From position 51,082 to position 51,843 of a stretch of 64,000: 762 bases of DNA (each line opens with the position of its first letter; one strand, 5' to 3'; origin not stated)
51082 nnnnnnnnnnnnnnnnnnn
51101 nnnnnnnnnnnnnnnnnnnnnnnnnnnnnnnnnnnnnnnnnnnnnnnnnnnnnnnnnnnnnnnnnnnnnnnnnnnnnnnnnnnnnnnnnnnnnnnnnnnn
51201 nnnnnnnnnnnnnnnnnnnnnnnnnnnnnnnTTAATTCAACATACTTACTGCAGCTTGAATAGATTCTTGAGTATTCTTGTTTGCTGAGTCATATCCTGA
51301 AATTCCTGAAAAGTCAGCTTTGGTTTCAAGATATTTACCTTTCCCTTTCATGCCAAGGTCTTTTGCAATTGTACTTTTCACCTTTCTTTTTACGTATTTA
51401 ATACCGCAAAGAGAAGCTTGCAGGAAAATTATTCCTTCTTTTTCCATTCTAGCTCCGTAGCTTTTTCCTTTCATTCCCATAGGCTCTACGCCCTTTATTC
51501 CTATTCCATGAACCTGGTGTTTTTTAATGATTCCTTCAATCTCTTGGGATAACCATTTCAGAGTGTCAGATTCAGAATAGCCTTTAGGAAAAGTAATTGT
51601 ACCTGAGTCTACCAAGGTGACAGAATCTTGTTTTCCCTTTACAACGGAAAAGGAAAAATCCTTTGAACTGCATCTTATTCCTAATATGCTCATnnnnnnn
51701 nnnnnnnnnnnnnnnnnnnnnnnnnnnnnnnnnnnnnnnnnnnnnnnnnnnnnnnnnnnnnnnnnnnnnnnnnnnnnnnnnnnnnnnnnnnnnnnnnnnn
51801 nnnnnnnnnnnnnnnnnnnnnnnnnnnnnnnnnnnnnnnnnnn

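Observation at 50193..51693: Tightly coupled operon of a degenerate RuvC/RNase H-like small protein and a stand-alone Hanks kinase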

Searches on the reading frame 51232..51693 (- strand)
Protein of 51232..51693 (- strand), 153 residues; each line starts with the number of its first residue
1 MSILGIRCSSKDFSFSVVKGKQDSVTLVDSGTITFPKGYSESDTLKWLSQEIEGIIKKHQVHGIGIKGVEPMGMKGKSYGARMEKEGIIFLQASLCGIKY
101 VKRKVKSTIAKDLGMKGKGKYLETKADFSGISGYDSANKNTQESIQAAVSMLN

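Call 3: search_protein_families(library=pfam, proteins=[window:51232-51693:-], max_evalue=1)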
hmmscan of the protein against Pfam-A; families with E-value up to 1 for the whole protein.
window:51232-51693:- (153 aa): 1 family
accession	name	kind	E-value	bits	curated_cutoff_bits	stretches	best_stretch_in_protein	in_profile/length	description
PF02075.23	RuvC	-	0.0002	21.7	22.2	1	3-69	1-66/148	Crossover junction endodeoxyribonuclease RuvC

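Call 4: search_protein_families(library=padloc, proteins=[window:51232-51693:-], max_evalue=1)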
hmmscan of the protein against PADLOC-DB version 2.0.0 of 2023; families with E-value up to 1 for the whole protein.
window:51232-51693:- (153 aa): 1 family
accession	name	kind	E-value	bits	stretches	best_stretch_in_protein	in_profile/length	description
PDLC04415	PDC-M10B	-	0.013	14.1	1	74-142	1-66/117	-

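Call 5: search_protein_families(library=ncbifam, proteins=[window:51232-51693:-], max_evalue=1)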
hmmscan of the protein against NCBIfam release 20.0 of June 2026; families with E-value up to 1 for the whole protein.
window:51232-51693:- (153 aa): 2 families
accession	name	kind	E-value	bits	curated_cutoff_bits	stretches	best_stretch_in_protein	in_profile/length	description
NF000711.0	PRK00039.2-1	equivalog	1.1e-05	25.3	163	1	1-69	1-69/161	crossover junction endodeoxyribonuclease RuvC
TIGR00228.1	ruvC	equivalog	0.022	14.7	100.65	1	3-110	1-109/156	crossover junction endodeoxyribonuclease RuvC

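Call 6: find_homologous_proteins(query=window:51232-51693:-)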
Query window:51232-51693:- (153 aa): 47 proteins with E <= 0.001 among 74 candidates.
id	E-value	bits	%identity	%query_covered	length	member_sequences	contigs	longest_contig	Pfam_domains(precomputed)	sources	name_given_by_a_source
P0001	1.5e-91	322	98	100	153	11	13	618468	-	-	-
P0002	8.5e-81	287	84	100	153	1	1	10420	-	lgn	-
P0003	3.1e-79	282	85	100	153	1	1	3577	-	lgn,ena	-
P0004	2.6e-78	279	82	100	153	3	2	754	-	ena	-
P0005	7.5e-78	277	84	100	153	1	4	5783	-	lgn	-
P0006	2.2e-69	250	76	100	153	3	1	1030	-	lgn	-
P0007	1.1e-66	241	81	89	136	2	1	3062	-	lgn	-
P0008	2.5e-65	237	72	100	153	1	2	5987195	-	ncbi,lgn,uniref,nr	ncbi:hypothetical protein SAMN00777080_5053 [Aquiflexum balticum DSM 16537]|uniref:Uncharacterized p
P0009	9.0e-65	235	71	100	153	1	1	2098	-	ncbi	-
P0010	5.8e-64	232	70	99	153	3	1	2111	-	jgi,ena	-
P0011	4.1e-62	226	70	99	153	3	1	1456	-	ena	-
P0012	2.9e-60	220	66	99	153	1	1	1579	-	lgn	-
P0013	5.7e-59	216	66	99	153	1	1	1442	-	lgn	-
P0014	9.3e-58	212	64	99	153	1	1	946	-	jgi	jgi:Holliday junction resolvasome RuvABC endonuclease subunit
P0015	4.7e-57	210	66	99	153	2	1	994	-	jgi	jgi:hypothetical protein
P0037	7.0e-32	128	45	99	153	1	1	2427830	-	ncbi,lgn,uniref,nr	ncbi:hypothetical protein RBH88_03190 [Aminobacterium sp. MB27-C1]|uniref:hypothetical protein n=1 T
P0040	2.4e-31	127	43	99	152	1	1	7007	-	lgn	-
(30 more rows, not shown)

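Call 9: find_encoding_contigs(protein=P0008, flank=8000, max_places=3)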
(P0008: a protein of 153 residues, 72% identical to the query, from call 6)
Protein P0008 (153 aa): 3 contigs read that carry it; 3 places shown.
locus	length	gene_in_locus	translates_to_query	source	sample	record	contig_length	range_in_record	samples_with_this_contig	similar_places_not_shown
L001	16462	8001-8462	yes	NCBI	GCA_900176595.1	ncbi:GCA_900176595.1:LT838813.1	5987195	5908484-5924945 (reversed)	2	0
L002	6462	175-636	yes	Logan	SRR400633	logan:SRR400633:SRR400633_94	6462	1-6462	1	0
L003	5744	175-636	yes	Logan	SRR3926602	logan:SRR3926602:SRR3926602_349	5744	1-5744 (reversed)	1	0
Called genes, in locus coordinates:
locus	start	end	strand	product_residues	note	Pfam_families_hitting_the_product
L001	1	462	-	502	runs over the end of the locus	PF07394:DUF1501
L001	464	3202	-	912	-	PF07635:PSCyt1, PF13442:Cytochrome_CBB3 (faint), PF07583:PSCyt2, PF07587:PSD1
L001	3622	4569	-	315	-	PF01073:3Beta_HSD (weak), PF01370:Epimerase, PF02719:Polysacc_synt_2 (faint), PF04321:RmlD_sub_bind, PF16363:GDP_Man_Dehyd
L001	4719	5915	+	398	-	PF00155:Aminotran_1_2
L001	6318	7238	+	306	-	PF10543:ORF6N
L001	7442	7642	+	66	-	PF10047:DUF2281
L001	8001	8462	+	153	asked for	-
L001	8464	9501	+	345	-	PF00069:Pkinase, PF07714:PK_Tyr_Ser-Thr, PF13095:FTA2 (faint)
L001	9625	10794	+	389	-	-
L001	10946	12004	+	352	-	PF04851:ResIII (faint), PF13245:AAA_19 (weak), PF13604:AAA_30 (weak), PF01443:Viral_helicase1 (weak), PF09848:SLFN-g3_helicase (weak), PF13361:UvrD_C (weak), PF13538:UvrD_C_2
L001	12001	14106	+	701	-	-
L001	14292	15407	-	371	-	PF01408:GFO_IDH_MocA, PF01488:Shikimate_DH (weak), PF03807:F420_oxidored (weak), PF22725:GFO_IDH_MocA_C3, PF02894:GFO_IDH_MocA_C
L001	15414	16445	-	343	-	PF08240:ADH_N, PF16912:Glu_dehyd_C, PF00107:ADH_zinc_N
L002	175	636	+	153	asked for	-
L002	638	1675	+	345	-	PF00069:Pkinase, PF07714:PK_Tyr_Ser-Thr, PF13095:FTA2 (faint)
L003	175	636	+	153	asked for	-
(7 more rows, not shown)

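Call 10: find_encoding_contigs(protein=P0037, flank=8000, max_places=3)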
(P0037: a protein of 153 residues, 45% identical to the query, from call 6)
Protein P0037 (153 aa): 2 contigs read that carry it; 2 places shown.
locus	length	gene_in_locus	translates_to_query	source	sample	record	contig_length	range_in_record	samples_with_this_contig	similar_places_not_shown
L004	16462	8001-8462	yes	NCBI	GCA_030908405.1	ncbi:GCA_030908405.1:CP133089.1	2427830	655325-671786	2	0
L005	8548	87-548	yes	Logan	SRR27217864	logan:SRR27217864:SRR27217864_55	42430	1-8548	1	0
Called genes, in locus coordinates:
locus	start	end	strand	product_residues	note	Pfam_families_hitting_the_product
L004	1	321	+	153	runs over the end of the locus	PF01668:SmpB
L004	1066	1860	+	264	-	-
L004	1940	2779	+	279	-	PF18864:AbiTii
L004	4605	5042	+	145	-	-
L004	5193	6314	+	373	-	PF18165:pP_pnuc_1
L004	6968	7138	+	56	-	-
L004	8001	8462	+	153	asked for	-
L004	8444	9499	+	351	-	PF00069:Pkinase, PF07714:PK_Tyr_Ser-Thr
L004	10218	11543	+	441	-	-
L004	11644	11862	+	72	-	PF10544:T5orf172 (weak)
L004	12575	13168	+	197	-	-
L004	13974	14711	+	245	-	PF04055:Radical_SAM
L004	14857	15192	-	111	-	-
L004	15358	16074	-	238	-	PF01381:HTH_3, PF13560:HTH_31 (weak), PF00717:Peptidase_S24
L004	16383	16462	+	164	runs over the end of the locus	-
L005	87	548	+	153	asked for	-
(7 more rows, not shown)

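Call 11: find_encoding_contigs(protein=P0040, flank=8000, max_places=3)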
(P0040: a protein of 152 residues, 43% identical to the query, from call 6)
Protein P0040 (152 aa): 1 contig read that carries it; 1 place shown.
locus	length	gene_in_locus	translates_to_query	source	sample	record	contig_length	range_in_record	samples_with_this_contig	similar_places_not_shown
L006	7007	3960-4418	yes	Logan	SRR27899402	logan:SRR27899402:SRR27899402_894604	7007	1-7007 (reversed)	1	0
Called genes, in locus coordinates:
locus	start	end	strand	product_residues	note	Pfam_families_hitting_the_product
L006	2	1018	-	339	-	?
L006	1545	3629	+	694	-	PF12728:HTH_17, PF04851:ResIII, PF18766:SWI2_SNF2 (weak), PF00271:Helicase_C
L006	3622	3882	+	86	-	-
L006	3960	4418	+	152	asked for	-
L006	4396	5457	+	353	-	PF00069:Pkinase, PF07714:PK_Tyr_Ser-Thr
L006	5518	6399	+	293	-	PF13289:SIR2_2 (weak)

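Call 14: search_solved_structures(query=A1, max_evalue=10, show_alignments=2)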
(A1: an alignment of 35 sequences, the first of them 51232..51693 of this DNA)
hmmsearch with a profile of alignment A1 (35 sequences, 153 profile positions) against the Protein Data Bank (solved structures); distinct sequences matched with E-value up to 10: 3.
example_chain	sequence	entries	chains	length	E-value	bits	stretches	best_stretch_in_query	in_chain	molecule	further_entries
7w8d_A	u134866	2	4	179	0.022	17.6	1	2-98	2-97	Crossover junction endodeoxyribonuclease RuvC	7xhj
4rv7_A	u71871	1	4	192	0.079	15.8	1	67-124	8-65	Diadenylate cyclase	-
8rd8_XE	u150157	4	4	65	0.15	14.9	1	50-93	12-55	Large ribosomal subunit protein uL29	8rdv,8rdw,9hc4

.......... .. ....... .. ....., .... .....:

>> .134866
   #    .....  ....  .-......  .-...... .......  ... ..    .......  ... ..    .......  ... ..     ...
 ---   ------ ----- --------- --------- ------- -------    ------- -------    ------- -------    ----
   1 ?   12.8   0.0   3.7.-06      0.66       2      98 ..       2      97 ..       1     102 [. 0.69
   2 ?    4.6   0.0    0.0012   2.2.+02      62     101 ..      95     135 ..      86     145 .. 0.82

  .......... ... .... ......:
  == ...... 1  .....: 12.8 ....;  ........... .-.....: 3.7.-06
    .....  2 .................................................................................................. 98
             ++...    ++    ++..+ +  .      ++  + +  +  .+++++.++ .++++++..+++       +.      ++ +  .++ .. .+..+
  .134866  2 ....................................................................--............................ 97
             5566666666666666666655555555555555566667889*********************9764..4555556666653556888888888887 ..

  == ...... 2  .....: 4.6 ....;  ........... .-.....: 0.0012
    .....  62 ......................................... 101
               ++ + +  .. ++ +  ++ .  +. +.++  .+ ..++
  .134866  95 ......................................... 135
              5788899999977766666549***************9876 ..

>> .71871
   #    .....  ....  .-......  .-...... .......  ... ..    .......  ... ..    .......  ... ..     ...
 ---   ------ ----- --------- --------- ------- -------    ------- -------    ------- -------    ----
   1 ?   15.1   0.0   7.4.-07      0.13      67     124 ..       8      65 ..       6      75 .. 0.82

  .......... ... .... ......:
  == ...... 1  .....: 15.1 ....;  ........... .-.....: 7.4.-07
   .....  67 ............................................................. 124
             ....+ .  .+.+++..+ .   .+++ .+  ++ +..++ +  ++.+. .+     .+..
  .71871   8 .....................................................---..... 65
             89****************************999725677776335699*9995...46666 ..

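Call 21: find_related_loci(query=A1, collection=metagenome_contigs, flank=6000)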
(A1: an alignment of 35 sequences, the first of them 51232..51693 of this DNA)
Query A1 (153 aa) in metagenome_contigs; peptide patterns used: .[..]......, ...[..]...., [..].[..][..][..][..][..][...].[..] (x = any residue, [..] = any of these).
470 stretches matched a pattern; 64 encode a relative of the query (tblastn E <= 1e-3); 64 distinct loci.
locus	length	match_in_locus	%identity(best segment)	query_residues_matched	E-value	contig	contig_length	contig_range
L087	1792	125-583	84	1-153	3e-91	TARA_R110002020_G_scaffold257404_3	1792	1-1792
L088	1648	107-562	70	1-152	3e-74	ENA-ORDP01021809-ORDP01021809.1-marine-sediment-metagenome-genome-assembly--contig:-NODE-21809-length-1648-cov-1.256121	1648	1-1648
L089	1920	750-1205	70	1-152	1e-71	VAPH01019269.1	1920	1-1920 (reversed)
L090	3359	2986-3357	75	1-124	4e-60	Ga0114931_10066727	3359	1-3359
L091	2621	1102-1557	49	1-152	2e-43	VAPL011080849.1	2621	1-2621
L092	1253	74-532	44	1-153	7e-44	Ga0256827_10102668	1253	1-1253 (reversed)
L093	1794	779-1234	47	1-152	6e-41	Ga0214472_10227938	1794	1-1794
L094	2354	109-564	43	1-152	7e-41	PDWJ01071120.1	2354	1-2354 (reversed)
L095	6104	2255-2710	46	1-152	2e-40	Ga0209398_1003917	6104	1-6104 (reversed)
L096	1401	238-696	44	1-153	4e-41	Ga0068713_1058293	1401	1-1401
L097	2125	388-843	47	1-152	4e-40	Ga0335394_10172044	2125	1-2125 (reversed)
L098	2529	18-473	46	1-153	1e-39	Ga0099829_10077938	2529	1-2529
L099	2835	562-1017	43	1-153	6e-39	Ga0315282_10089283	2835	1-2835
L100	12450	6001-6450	47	3-152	2e-38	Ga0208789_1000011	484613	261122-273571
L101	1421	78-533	42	1-153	2e-39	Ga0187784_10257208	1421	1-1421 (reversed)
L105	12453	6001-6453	41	1-152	2e-37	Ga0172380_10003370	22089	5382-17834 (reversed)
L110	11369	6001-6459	44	1-152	2e-36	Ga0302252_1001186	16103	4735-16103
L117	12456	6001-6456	41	1-152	2e-35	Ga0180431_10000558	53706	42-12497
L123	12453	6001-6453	41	1-152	3e-35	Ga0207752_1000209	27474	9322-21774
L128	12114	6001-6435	40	1-145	1e-33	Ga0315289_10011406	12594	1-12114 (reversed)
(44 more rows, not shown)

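Call 22: find_related_loci(query=A1, collection=viral_contigs, flank=6000)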
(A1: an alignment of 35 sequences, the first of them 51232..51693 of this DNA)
Query A1 (153 aa) in viral_contigs; peptide patterns used: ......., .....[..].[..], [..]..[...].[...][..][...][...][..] (x = any residue, [..] = any of these).
227 stretches matched a pattern, but none encodes a relative of the query by tblastn (E <= 1e-3).

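Call 24: predict_structure(alignment_id=A1)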
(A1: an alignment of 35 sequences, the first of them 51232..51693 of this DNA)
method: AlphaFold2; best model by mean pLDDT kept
length: 153 residues; sequences in the alignment: 35
mean_pLDDT: 93.5   pTM: 0.89
mean pLDDT of the five models: 93.5, 92.1, 91.8, 91.7, 89.9
residues with pLDDT >= 90: 126; 70-90: 21; 50-70: 6; < 50: 0
segments of 3 or more residues with pLDDT < 50: none
pLDDT, mean of each block of 10 residues (from residue 1): 95 97 95 96 97 98 94 70 93 97 96 93 90 93 98 92
secondary structure, 60 per line:
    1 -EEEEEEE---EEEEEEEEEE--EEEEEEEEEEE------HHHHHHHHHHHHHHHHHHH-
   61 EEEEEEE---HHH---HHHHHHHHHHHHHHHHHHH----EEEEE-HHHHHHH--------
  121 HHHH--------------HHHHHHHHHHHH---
elements in order: E2-8 E12-21 E24-34 H41-59 E61-67 H77-95 E100-104 H106-112 H121-124 H139-150

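Call 31: fold_search(model_id=the predicted structure, library=pdb)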
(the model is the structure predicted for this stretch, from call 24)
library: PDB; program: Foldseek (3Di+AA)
matches with E <= 10: 1352; with E <= 0.001: 52
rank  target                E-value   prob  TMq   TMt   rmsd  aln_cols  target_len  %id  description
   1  7w8d_B                2.0e-09  1.00  0.70  0.73   4.7       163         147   12  The structure of Deinococcus radiodurans RuvC (released 2022-08-17)
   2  7xhj_A                3.9e-09  1.00  0.79  0.79   2.9       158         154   13  Crystal structure of RuvC from Deinococcus radiodurans (released 2022-07-06)
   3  7w8d_A                1.2e-08  1.00  0.76  0.75   3.1       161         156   11  The structure of Deinococcus radiodurans RuvC (released 2022-08-17)
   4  7xhj_B                2.0e-08  1.00  0.73  0.74   4.1       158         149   13  Crystal structure of RuvC from Deinococcus radiodurans (released 2022-07-06)
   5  4ep4_A                3.8e-08  1.00  0.75  0.70   3.7       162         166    9  Thermus thermophilus RuvC structure (released 2012-11-14)
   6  6lw3_A                5.4e-08  1.00  0.68  0.68   5.1       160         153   20  Crystal structure of RuvC from Pseudomonas aeruginosa (released 2020-02-26)
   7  4ld0_B                1.7e-07  1.00  0.76  0.75   3.7       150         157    9  T. thermophilus RuvC in complex with Holliday junction substrate (released 2013-09-04)
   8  1hjr_A                1.9e-07  1.00  0.71  0.69   4.3       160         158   18  ATOMIC STRUCTURE OF THE RUVC RESOLVASE: A HOLLIDAY JUNCTION-SPECIFIC ENDONUCLEASE FROM E. COLI (released 1995-02-07)
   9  4ld0_A                4.5e-07  1.00  0.71  0.69   4.7       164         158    9  T. thermophilus RuvC in complex with Holliday junction substrate (released 2013-09-04)
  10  4ep5                  7.2e-07  1.00  0.71  0.70   3.3       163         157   11  Thermus thermophilus RuvC structure (released 2012-11-14)
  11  6s16_A                9.2e-07  1.00  0.70  0.68   3.9       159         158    9  T. thermophilus RuvC in complex with Holliday junction substrate (released 2019-09-25)
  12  6s16_B                1.2e-06  1.00  0.72  0.67   3.9       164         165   10  T. thermophilus RuvC in complex with Holliday junction substrate (released 2019-09-25)
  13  1kcf_B                1.5e-05  1.00  0.57  0.41   5.8       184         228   12  Crystal Structure of the Yeast Mitochondrial Holliday Junction Resolvase, Ydc2 (released 2001-11-28)
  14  5ol8_A                3.6e-05  1.00  0.56  0.45   5.7       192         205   14  Structure of human mitochondrial transcription elongation factor (TEFM) C-terminal domain (released 2017-10-18)
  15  5ola_A                6.6e-05  1.00  0.57  0.44   5.5       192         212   17  Structure of mitochondrial transcription elongation complex in complex with elongation factor TEFM (released 2017-10-18)
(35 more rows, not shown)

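Call 33: search_protein_families(library=padloc, alignment_id=A1, max_evalue=1)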
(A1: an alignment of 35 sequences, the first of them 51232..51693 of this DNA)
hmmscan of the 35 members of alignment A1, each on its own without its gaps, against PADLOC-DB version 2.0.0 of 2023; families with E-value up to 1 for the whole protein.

A. member 1, window:51232-51693:- (153 aa): 1 family
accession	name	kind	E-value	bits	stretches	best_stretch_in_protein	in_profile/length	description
PDLC04415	PDC-M10B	-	0.013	14.1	1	74-142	1-66/117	-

B. families by the number of members that match (of 35 scanned): 3 families
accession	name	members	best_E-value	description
PDLC04415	PDC-M10B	2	0.013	-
PDLC03454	REase_II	1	0.038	Type II restriction enzyme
PDLC01514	Cas8g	1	0.041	CAS-I-U; effector_LS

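Call 50: search_protein_families(library=padloc, alignment_id=A5, max_evalue=0.00001)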
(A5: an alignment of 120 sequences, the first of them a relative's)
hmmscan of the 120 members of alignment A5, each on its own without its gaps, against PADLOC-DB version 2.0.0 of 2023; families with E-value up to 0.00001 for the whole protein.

A. member 1, L095:177-521:+ (115 aa): 0 families

B. families by the number of members that match (of 120 scanned): 397 families (the first 25 are shown)
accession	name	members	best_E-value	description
PDLC02012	SAVED5--SAVED_TIR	3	3.4e-07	-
PDLC03964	TmtA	2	3.9e-251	-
PDLC03226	MTase_II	2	1.3e-186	Type II methyltransferase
PDLC03365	MTase_II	2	4e-125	Type II methyltransferase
PDLC03963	SoFic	2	1.2e-117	-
PDLC03971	TmtA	2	4.9e-44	-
PDLC03313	MTase_II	2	4.9e-42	Type II methyltransferase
PDLC03335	MTase_II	2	2.1e-34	Type II methyltransferase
PDLC03966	TmtA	2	2.2e-30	-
PDLC04966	PDC-S24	2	1.6e-21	-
PDLC03968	TmtA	2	4.9e-21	-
PDLC04840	PDC-S04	2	5.5e-21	-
PDLC03302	MTase_II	2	1.4e-20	Type II methyltransferase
PDLC04836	PDC-S04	2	6.6e-20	-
PDLC03267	MTase_II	2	1.3e-19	Type II methyltransferase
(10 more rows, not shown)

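Call 51: search_protein_families(library=pfam, alignment_id=A5, max_evalue=0.00001)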
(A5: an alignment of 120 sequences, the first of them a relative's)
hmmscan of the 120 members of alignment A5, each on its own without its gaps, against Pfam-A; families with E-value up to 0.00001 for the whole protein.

A. member 1, L095:177-521:+ (115 aa): 0 families

B. families by the number of members that match (of 120 scanned): 100 families (the first 25 are shown)
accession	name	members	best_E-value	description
PF01012.27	ETF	2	3.2e-41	Electron transfer flavoprotein domain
PF00072.30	Response_reg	2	2.5e-32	Response regulator receiver domain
PF02452.23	PemK_toxin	2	2.5e-31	PemK-like, MazF-like toxin of type II toxin-antitoxin system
PF00472.26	RF-1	2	3.3e-25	RF-1 domain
PF02661.23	Fic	2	4.8e-20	Fic/DOC family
PF07669.17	Eco57I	2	3.1e-16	Eco57I restriction-modification methylase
PF02384.22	N6_Mtase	2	5.4e-15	N-6 DNA Methylase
PF13676.11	TIR_2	2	3.9e-14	TIR domain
PF13683.12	rve_3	2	9.8e-12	Integrase core domain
PF13020.12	NOV_C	2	1.2e-11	Protein NO VEIN, C-terminal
PF01527.26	HTH_Tnp_1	2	2.7e-10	Transposase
PF00665.32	rve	2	5.9e-09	Integrase core domain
PF00343.26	Phosphorylase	1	0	Carbohydrate phosphorylase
PF14100.11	DUF6807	1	9.1e-68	Family of unknown function (DUF6807)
PF02086.21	MethyltransfD12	1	4.7e-64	D12 class N6 adenine-specific DNA methyltransferase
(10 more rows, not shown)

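Call 56: search_dna_similar(query=window:51232-51693:-, collection=plasmids, mode=protein, max_evalue=0.001)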
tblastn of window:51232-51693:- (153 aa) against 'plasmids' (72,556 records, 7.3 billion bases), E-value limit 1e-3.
No match.

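Call 57: search_dna_similar(query=window:51232-51693:-, collection=phages, mode=protein, max_evalue=0.001)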
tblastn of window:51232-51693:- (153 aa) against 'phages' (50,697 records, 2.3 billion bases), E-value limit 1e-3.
No match.

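Call 90: fold_search(model_id=the predicted structure, library=viral)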
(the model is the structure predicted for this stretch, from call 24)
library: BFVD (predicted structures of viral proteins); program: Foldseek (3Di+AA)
matches with E <= 10: 965; with E <= 0.001: 93
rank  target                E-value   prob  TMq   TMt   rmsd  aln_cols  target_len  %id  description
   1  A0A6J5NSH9            1.4e-08  1.00  0.72  0.67   4.6       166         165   20  RuvC Holliday junction resolvasome, endonuclease subunit [uncultured Caudovirales phage]
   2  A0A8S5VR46            1.9e-08  1.00  0.71  0.62   5.3       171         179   20  (no name in the UniProt tables at hand)
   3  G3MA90                2.1e-08  1.00  0.65  0.49   6.1       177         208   19  Gp349 [Bacillus phage G]
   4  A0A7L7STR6            2.2e-08  1.00  0.74  0.61   3.7       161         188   17  (no name in the UniProt tables at hand)
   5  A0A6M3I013            7.3e-08  1.00  0.69  0.67   4.4       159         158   16  (no name in the UniProt tables at hand)
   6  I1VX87                1.7e-07  1.00  0.76  0.60   4.3       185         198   14  (no name in the UniProt tables at hand)
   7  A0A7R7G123            2.6e-07  1.00  0.70  0.70   3.7       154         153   17  (no name in the UniProt tables at hand)
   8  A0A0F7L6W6            2.7e-07  1.00  0.68  0.62   4.8       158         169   18  Holliday junction resolvase RuvC [uncultured marine virus]
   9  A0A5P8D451            2.9e-07  1.00  0.74  0.58   4.7       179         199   11  (no name in the UniProt tables at hand)
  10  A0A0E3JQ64            3.7e-07  1.00  0.66  0.62   5.4       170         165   14  Holliday junction resolvase [Bacillus phage Stahl]
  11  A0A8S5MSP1            3.7e-07  1.00  0.65  0.66   5.3       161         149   15  HOLLIDAY JUNCTION RESOLVASE [Podoviridae sp. ctwV53]
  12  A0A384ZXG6            4.7e-07  1.00  0.71  0.61   4.0       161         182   15  Putative holliday junction resolvase [Dickeya phage vB_DsoM_JA29]
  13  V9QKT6                5.0e-07  1.00  0.70  0.55   3.9       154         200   18  (no name in the UniProt tables at hand)
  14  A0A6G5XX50            7.2e-07  1.00  0.76  0.59   4.3       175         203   11  (no name in the UniProt tables at hand)
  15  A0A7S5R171            7.2e-07  1.00  0.68  0.56   4.9       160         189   15  (no name in the UniProt tables at hand)
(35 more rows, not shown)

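Call 91: search_protein_representatives(alignment_id=A1)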
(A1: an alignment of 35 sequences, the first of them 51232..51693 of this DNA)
Query: 35 sequences, 153 profile positions. Proteins with E-value up to 0.001 (for the whole library): 544; up to 1e-10: 176; up to 1e-30: 45. The best 150 are listed.
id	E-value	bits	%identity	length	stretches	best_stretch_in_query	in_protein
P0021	8.1e-69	246.4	-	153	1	1-153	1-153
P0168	2.1e-60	219.1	-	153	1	1-152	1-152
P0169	8.6e-57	207.3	-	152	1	1-152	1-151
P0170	2.0e-55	202.9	-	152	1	1-152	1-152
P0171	1.0e-54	200.6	-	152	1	1-152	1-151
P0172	3.9e-53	195.5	-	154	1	2-152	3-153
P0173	7.0e-53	194.7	-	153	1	1-151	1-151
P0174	1.1e-48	181.0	-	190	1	2-153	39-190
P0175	7.5e-48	178.3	-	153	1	1-153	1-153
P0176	1.0e-47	177.9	-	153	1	1-152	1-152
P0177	1.4e-47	177.4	-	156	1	1-152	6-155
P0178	5.0e-47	175.6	-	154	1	3-152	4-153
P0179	1.7e-45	170.7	-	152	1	1-152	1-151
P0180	1.9e-45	170.5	-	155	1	2-152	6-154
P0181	2.7e-45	170.0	-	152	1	1-152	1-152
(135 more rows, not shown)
